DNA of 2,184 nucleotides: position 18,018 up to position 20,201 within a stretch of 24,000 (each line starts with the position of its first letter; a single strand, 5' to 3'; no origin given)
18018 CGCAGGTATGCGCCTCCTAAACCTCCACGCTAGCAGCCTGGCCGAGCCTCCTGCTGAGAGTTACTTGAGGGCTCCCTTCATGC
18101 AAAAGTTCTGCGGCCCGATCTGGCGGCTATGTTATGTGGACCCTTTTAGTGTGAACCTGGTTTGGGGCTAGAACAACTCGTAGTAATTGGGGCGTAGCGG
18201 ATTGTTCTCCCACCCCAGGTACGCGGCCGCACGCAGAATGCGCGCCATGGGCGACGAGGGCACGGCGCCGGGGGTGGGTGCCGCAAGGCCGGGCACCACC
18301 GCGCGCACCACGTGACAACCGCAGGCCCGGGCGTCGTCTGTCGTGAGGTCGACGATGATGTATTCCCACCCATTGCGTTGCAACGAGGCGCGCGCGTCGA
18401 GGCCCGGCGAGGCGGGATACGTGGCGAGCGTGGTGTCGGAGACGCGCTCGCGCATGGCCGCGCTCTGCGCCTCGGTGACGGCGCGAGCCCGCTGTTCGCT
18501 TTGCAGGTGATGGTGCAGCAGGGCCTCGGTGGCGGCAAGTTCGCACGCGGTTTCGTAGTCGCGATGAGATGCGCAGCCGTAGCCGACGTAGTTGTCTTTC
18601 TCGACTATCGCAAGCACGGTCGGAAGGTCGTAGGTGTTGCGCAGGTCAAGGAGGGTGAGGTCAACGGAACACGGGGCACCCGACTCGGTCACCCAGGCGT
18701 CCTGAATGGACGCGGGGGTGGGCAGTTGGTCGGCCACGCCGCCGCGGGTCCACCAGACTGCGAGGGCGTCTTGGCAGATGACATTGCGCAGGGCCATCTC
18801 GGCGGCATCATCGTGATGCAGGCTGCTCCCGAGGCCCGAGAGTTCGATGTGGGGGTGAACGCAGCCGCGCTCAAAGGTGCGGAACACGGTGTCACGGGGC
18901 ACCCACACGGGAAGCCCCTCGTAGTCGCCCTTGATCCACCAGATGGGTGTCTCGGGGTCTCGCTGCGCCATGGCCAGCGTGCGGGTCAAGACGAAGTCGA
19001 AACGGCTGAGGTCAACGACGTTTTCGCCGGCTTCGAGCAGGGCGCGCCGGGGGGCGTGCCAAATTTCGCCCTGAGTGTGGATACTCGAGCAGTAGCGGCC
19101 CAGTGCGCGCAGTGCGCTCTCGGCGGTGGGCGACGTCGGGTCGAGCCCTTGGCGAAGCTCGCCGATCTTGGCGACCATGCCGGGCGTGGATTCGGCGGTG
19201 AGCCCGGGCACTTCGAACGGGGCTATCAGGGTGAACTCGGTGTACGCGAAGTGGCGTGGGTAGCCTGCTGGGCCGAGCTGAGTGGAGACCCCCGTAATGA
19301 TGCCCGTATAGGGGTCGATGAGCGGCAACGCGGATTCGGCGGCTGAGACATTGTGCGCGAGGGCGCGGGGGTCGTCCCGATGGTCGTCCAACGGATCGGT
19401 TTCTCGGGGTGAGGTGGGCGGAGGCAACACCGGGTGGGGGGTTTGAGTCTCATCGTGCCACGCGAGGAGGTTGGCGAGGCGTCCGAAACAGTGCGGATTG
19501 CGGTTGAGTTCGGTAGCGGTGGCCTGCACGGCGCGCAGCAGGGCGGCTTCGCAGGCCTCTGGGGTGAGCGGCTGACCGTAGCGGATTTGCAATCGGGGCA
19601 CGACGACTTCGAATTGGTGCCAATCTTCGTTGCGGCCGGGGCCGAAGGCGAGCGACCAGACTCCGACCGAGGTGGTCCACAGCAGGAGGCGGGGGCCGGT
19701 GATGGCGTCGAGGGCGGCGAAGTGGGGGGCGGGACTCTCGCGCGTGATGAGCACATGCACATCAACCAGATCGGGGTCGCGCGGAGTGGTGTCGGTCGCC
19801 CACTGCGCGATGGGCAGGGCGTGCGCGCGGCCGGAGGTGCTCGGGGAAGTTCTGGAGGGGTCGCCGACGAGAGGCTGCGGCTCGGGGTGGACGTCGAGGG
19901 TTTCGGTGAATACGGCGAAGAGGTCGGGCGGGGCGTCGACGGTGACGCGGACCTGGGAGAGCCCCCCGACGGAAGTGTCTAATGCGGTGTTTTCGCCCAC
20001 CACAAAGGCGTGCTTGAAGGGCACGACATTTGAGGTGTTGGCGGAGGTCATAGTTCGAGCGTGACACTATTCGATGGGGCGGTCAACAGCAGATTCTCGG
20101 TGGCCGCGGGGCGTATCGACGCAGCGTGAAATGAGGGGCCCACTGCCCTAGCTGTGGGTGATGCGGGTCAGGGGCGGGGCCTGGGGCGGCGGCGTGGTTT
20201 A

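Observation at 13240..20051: YcaO-superfamily gene placed co-directionally in front of a MoxR / DUF58 / transglutaminase triad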

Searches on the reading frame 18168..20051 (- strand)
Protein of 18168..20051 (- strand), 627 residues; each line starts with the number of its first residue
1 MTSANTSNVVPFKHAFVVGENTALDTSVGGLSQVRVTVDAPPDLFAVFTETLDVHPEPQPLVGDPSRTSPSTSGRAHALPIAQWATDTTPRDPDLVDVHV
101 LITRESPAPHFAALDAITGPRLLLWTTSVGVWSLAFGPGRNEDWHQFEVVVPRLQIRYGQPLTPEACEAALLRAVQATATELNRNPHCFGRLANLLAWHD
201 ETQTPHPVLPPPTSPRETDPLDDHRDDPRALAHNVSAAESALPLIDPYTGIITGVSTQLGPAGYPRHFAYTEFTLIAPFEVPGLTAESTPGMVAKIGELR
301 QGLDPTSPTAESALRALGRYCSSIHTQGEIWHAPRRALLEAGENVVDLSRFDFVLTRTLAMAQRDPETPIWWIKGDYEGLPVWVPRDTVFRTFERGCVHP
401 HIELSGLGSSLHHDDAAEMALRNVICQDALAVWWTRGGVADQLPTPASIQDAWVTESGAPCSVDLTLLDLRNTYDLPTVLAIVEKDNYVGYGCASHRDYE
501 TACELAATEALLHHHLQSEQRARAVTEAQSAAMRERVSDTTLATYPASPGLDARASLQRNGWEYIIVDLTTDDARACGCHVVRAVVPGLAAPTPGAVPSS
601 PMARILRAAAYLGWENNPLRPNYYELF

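Call 3: search_protein_families(library=pfam, proteins=[window:18168-20051:-], max_evalue=0.01)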
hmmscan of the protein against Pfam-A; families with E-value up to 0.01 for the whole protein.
window:18168-20051:- (627 aa): 1 family
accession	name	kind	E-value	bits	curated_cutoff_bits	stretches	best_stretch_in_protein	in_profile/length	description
PF02624.21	YcaO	-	1.7e-15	57.6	25.7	1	315-589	17-324/325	YcaO cyclodehydratase, ATP-ad Mg2+-binding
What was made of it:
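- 18168..20051 (-): YcaO-like gene (627 aa). It encodes a degenerate, full-length homologue of fused E1-like/YcaO heterocyclases, with no predicted TM segment. Pfam YcaO 57.6 bits (call 3).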

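Call 4: search_protein_families(library=ncbifam, proteins=[window:18168-20051:-], max_evalue=0.01)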
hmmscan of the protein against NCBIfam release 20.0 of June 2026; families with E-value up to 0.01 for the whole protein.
window:18168-20051:- (627 aa): 1 family
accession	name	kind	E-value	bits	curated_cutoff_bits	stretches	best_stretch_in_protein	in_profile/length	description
TIGR03604.1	TOMM_cyclo_SagD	subfamily_domain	1.3e-26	93.4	219.25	2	317-526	18-242/377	thiazole/oxazole-forming peptide maturase, SagD family component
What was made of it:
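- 18168..20051 (-): TIGR03604 SagD 93 bits, well below its 219 cutoff (call 4).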

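Call 9: find_homologous_proteins(query=window:18168-20051:-, max_evalue=0.001)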
Query window:18168-20051:- (627 aa): 2 proteins with E <= 0.001 among 8000 candidates.
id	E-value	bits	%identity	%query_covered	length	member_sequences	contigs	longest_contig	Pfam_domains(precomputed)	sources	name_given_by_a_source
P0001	0.0e+0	1449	100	100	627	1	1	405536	PF02624.22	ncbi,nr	ncbi:YcaO-like family protein [Micrococcales bacterium 31B]|nr:YcaO-like family protein [Micrococcal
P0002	3.4e-11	61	23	52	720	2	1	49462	PF02624.22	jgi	jgi:ribosomal protein S12 methylthiotransferase accessory factor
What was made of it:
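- Tried and rejected: Word-indexed homologue search with the YcaO-like protein gave only itself and one 23%-identical hit (call 9).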

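Call 13: find_encoding_contigs(protein=P0002, flank=10000, max_places=4)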
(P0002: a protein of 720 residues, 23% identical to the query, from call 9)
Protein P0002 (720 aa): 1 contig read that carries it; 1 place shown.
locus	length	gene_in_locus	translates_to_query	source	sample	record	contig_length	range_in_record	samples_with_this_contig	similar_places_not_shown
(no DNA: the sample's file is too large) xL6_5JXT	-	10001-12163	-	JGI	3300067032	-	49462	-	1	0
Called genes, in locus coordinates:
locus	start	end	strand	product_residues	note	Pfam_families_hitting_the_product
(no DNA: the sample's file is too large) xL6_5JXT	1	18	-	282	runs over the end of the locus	PF01177:Asp_Glu_race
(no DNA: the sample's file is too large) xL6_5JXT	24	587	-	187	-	PF01694:Rhomboid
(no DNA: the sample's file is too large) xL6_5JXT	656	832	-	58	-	-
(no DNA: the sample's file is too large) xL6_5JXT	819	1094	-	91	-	-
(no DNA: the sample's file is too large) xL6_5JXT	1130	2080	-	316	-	PF00291:PALP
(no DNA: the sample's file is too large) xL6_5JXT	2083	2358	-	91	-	PF02597:ThiS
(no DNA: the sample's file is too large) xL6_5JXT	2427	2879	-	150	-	PF14464:Prok-JAB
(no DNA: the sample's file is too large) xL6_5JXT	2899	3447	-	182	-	PF09438:DUF2017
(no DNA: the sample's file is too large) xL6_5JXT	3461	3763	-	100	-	PF02617:ClpS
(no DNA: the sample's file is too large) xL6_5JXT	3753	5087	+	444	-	PF17767:NAPRTase_N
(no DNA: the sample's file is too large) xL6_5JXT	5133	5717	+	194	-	PF00857:Isochorismatase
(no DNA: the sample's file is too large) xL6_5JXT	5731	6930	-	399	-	PF01842:ACT (faint), PF13740:ACT_6, PF21086:ACT_PSP_2, PF05116:S6PP (faint), PF00702:Hydrolase, PF12710:HAD, PF08282:Hydrolase_3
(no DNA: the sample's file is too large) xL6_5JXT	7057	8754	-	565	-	PF00115:COX1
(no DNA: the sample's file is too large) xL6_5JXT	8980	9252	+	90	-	PF04226:Transgly_assoc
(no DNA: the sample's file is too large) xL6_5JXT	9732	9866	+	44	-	-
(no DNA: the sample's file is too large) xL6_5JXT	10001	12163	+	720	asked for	PF02624:YcaO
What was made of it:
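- Tried and rejected: No DNA was available for the P0002 locus, and its downstream genes were not listed (call 13).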

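Call 17: search_solved_structures(query=window:18168-20051:-, max_evalue=1, show_alignments=2)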
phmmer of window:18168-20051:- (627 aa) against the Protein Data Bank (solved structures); distinct sequences matched with E-value up to 1: 0.
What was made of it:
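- Tried and rejected: phmmer against PDB sequences with the single protein found nothing (call 17).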

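Call 21: search_protein_representatives(protein=window:18168-20051:-)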
Query: 627 residues. Proteins with E-value up to 0.001 (for the whole library): 213; up to 1e-10: 32; up to 1e-30: 1. The best 150 are listed.
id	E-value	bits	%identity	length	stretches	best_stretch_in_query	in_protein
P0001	0.0e+00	1449.1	100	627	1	1-627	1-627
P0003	6.7e-28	114.1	35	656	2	181-515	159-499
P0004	6.8e-23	97.5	31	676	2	237-487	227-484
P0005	5.4e-22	94.6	33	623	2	241-516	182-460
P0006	3.9e-20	88.4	35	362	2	361-515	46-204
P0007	6.0e-20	87.8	34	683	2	122-515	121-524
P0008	7.5e-20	87.5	34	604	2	242-515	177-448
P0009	1.3e-16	76.8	31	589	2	241-515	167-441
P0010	5.9e-16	74.6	29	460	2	303-516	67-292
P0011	1.5e-15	73.3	34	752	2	554-625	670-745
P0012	5.9e-15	71.3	34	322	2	366-515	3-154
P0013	7.5e-15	71.0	29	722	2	229-515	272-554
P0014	1.1e-13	67.2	32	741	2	542-621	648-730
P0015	1.1e-13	67.1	30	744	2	556-621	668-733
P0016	2.1e-13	66.2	33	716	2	546-620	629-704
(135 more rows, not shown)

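Call 26: find_related_loci(query=A2, collection=genome_contigs, flank=10000)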
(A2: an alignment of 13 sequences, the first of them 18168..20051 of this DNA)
Query A2 (627 aa) in genome_contigs; peptide patterns used: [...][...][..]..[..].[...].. (x = any residue, [..] = any of these).
114 stretches matched a pattern; 11 encode a relative of the query (tblastn E <= 1e-3); 11 distinct loci.
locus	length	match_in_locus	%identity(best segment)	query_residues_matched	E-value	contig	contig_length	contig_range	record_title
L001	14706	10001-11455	29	172-601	1e-23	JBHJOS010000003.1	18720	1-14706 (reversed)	MAG: Kineosporiaceae bacterium isolate al_S3C726_1 S3Ck119_554564, whole genome shotgun sequence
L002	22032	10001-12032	28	243-627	2e-21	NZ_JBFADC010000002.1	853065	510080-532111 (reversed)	Glycomyces sp. NPDC021274 NPDC021274_189_F10.ctg-0002, whole genome shotgun sequence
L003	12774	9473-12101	27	243-619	5e-20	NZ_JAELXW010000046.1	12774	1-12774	Glycomyces salinus strain YIM 93776 contig46, whole genome shotgun sequence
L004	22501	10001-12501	26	243-627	1e-20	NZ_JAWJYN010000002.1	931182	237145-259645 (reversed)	Microbacterium aquimaris strain KCTC 19124 contig2, whole genome shotgun sequence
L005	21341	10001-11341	28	243-618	1e-14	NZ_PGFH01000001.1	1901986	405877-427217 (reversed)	Salinibacterium amurskyense strain DSM 16400 Ga0181001_11, whole genome shotgun sequence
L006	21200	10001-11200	25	243-589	4e-14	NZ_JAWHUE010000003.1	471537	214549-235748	Microbacterium sp. SSW1-59 contig3, whole genome shotgun sequence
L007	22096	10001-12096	27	243-618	7e-11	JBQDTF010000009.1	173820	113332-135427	MAG: Pseudoclavibacter sp. isolate AOP28_A2_surf _bin _16 AOP28_A2_surf.bin.16_9, whole genome shotgun sequence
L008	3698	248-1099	26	243-513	9e-10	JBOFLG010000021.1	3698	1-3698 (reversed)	MAG: Dermatophilaceae bacterium isolate WFFMC_MAG_346 k139_145257_flag=0_multi=34.0081_len=3698, whole genome shotgun se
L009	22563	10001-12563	26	191-627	2e-9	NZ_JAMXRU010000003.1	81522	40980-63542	Aeromicrobium sp. CnD17-E NODE_3_length_81522_cov_27.133264, whole genome shotgun sequence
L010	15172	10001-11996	27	243-627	4e-24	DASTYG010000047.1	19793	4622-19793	MAG TPA_asm: Glycomyces sp. isolate SMAG_U2435 k141_195910, whole genome shotgun sequence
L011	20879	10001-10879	24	372-627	6e-10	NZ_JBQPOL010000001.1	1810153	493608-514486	Microbacterium sp. RD1 RD-1_scaffold1, whole genome shotgun sequence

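Call 30: search_protein_families(library=pfam, proteins=[L004:4955-6661:+, L004:6658-8439:+, L004:8288-10849:+, L004:10846-12711:+, L004:3713-4933:+, L002:4210-6006:+, L002:6006-8018:+, L002:8039-10285:+, L002:10278-12044:+, L002:12318-13547:+], max_evalue=0.001)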
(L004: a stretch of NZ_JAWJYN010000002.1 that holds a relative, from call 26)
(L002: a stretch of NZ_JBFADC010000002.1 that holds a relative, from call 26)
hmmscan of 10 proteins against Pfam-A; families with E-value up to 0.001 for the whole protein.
L004:4955-6661:+ (568 aa): 7 families
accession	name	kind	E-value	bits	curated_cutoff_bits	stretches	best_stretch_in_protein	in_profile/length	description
PF00005.33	ABC_tran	-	9.6e-26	91.4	25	1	351-488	1-136/137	ABC transporter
PF00664.28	ABC_membrane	-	5e-17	62.9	28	1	25-279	5-265/274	ABC transporter transmembrane region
PF02463.25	SMC_N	-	1e-07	32.1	40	1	460-533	136-210/220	RecF/RecN/SMC N terminal domain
PF13401.12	AAA_22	-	1.4e-06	29.1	27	1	362-507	6-108/130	AAA domain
PF13191.12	AAA_16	-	6.2e-06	27.3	32.6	1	349-501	10-154/167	AAA ATPase domain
PF13555.12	AAA_29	-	0.00011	22.3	27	1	355-389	16-50/61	P-loop containing region of AAA domain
PF03193.22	RsgA_GTPase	-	0.00042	20.6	30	1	350-393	96-138/174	RsgA GTPase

L004:6658-8439:+ (593 aa): 3 families
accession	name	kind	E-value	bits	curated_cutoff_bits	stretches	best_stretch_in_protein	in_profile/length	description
PF00005.33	ABC_tran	-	1.7e-31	110.1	25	1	357-505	1-136/137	ABC transporter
PF00664.28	ABC_membrane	-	4e-10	40.3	28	1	34-272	9-247/274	ABC transporter transmembrane region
PF02463.25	SMC_N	-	2.7e-05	24.1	40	1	434-546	110-209/220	RecF/RecN/SMC N terminal domain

L004:8288-10849:+ (853 aa): 1 family
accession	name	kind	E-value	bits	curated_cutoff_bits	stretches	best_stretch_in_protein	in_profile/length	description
PF02624.21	YcaO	-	2.4e-55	188.6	25.7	1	460-810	6-324/325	YcaO cyclodehydratase, ATP-ad Mg2+-binding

L004:10846-12711:+ (621 aa): 1 family
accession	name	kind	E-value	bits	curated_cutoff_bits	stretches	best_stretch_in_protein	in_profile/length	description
PF02624.21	YcaO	-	1.3e-15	58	25.7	1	283-601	32-325/325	YcaO cyclodehydratase, ATP-ad Mg2+-binding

L004:3713-4933:+ (406 aa): 0 families

L002:4210-6006:+ (598 aa): 5 families
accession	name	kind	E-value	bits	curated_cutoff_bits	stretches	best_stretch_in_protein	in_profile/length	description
PF00005.33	ABC_tran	-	1.4e-29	103.9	25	1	369-517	1-136/137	ABC transporter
PF00664.28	ABC_membrane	-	1.6e-20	74.4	28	1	35-294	3-264/274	ABC transporter transmembrane region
PF02463.25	SMC_N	-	3.1e-06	27.2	40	0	489-560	136-207/220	RecF/RecN/SMC N terminal domain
PF13191.12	AAA_16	-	5.2e-05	24.2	32.6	1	375-533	18-157/167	AAA ATPase domain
PF13401.12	AAA_22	-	0.0004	21.1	27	0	378-518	4-95/130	AAA domain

L002:6006-8018:+ (670 aa): 3 families
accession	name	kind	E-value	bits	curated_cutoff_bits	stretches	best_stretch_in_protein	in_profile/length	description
PF00005.33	ABC_tran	-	1.3e-29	104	25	1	360-508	1-136/137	ABC transporter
PF00664.28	ABC_membrane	-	3.9e-12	46.9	28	1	60-293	33-268/274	ABC transporter transmembrane region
PF02463.25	SMC_N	-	1.1e-05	25.4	40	1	480-549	136-209/220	RecF/RecN/SMC N terminal domain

L002:8039-10285:+ (748 aa): 1 family
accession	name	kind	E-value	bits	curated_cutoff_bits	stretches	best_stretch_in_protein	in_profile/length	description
PF02624.21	YcaO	-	3.5e-58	197.9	25.7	1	355-705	7-324/325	YcaO cyclodehydratase, ATP-ad Mg2+-binding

L002:10278-12044:+ (588 aa): 1 family
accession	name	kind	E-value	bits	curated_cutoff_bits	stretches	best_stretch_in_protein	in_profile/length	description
PF02624.21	YcaO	-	1.6e-29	103.7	25.7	1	222-551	14-324/325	YcaO cyclodehydratase, ATP-ad Mg2+-binding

L002:12318-13547:+ (409 aa): 1 family
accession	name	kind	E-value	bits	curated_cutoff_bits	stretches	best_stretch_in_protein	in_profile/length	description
PF07690.21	MFS_1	-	5.4e-27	95.1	33.4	2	26-310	1-289/347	Major Facilitator Superfamily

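Call 32: search_solved_structures(query=A1, max_evalue=0.01, show_alignments=2)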
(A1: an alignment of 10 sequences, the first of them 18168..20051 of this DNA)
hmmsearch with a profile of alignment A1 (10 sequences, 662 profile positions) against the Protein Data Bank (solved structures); distinct sequences matched with E-value up to 0.01: 5.
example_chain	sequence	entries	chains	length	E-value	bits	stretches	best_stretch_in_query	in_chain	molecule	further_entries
4bs9_A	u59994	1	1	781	2.5e-21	79.3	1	76-494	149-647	TRUD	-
7u58_A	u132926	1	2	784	7.7e-21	77.7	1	162-494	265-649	MusD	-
4v1t_A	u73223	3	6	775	2.7e-20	75.9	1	56-494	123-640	LYND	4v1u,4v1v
6ci7_A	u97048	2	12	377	1.7e-10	43.5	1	346-494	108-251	YcaO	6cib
6pe3_A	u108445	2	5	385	2.8e-10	42.8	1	347-495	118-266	Uncharacterized protein MJ1094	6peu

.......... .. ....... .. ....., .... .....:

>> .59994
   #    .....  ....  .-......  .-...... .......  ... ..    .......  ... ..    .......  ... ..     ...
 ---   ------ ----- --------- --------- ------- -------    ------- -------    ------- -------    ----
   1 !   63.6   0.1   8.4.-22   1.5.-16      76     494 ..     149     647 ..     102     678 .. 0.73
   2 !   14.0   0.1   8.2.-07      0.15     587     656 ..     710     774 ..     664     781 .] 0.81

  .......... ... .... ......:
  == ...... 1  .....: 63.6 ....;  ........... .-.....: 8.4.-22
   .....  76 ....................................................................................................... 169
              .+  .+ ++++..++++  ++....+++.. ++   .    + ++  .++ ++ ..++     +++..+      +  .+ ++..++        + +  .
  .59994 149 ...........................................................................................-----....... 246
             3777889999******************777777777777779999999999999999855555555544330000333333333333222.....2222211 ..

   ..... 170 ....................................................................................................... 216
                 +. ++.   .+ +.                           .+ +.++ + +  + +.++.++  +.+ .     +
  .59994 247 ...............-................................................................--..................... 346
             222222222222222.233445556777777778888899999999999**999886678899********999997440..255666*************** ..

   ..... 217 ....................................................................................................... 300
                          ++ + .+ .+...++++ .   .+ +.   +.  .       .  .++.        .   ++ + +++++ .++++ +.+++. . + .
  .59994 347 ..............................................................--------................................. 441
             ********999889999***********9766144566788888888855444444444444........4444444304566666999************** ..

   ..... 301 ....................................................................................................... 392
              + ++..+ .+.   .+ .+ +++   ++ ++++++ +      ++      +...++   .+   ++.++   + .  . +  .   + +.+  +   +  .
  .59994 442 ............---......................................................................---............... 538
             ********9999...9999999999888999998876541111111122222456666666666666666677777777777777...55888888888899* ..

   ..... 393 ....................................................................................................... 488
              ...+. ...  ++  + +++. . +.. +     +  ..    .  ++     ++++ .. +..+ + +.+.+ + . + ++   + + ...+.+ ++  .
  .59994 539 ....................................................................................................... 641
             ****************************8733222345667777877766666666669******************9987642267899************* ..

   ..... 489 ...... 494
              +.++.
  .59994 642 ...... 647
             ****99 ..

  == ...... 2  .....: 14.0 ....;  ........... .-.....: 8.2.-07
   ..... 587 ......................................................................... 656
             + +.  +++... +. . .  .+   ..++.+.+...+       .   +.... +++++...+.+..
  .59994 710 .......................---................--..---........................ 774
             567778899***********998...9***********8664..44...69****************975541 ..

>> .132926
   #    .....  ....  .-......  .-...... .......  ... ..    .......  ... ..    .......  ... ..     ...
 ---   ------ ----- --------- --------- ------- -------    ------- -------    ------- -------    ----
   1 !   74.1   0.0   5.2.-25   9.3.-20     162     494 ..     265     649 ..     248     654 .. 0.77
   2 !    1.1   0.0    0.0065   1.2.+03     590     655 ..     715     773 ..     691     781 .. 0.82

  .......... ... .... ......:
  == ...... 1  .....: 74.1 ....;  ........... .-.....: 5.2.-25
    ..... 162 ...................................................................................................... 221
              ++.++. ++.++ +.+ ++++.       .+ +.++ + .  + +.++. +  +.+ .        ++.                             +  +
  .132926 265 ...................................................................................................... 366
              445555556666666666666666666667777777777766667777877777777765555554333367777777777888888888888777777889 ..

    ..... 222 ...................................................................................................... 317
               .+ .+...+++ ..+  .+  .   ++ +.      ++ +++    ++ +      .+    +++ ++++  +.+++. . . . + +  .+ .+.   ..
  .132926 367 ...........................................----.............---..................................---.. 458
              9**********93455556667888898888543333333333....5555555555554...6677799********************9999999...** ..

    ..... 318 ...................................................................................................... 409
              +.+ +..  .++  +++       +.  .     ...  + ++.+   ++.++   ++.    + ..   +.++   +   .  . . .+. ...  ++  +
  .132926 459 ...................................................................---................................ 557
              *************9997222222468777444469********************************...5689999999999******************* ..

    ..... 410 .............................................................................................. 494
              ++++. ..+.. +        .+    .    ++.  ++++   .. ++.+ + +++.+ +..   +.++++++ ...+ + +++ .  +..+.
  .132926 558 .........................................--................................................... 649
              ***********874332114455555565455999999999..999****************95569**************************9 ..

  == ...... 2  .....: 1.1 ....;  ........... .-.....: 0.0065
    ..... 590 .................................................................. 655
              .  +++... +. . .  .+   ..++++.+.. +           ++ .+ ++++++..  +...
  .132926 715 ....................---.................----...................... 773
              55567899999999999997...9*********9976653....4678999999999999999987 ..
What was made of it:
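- Closest known: Fused E1-like/YcaO cyanobactin-type heterocyclases. Same: The profile-sequence match covers both the E1-like part and the YcaO part (call 32).
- TruD's EAIERY and ELVERD align to the family's 'avahYC' and 'hViahD' (call 32).
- Tried and rejected: A family profile was needed (call 32).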
